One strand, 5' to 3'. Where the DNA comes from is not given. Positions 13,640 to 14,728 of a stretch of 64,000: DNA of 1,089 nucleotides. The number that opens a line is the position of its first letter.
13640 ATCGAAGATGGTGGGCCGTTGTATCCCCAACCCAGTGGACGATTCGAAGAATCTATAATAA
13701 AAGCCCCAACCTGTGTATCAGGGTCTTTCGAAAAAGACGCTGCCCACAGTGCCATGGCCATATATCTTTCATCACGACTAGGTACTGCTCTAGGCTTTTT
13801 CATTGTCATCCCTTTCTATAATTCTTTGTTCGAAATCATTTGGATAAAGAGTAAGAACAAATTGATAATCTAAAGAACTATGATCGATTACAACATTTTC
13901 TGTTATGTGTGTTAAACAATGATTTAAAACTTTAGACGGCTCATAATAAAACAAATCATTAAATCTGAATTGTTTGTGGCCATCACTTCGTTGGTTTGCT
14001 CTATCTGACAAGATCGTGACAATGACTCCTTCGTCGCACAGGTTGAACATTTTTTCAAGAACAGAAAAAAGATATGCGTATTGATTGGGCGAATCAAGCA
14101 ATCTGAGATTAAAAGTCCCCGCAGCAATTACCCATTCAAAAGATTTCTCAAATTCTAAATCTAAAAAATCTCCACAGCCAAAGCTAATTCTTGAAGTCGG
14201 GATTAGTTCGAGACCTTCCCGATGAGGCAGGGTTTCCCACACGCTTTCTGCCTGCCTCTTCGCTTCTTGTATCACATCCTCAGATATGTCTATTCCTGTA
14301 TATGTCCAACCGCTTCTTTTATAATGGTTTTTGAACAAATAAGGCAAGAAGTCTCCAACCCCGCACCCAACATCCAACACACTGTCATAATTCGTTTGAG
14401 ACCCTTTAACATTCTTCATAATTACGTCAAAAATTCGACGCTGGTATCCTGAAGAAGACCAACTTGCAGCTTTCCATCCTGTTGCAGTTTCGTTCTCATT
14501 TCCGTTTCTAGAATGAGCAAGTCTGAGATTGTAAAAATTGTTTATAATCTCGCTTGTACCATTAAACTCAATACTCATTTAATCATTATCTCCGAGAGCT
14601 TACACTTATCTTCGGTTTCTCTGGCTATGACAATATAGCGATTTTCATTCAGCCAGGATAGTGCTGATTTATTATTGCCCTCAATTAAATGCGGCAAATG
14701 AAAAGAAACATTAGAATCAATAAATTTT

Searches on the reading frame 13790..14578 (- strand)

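Call 107: search_protein_families(library=pfam, proteins=[window:13790-14578:-], max_evalue=0.001)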
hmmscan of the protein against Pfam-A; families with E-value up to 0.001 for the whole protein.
window:13790-14578:- (262 aa): 5 families
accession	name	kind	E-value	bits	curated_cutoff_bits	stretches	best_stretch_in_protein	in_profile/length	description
PF13847.12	Methyltransf_31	-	5.6e-12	46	27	1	65-193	5-113/145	Methyltransferase domain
PF13649.12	Methyltransf_25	-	1.2e-10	42.4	27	1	67-164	1-80/97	Methyltransferase domain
PF08242.18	Methyltransf_12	-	7.7e-09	36.6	30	1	68-157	1-76/98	Methyltransferase domain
PF08241.18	Methyltransf_11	-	4.6e-08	34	21.2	1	68-157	1-71/95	Methyltransferase domain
PF13489.12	Methyltransf_23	-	5.3e-08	33.2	27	1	47-110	7-61/164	Methyltransferase domain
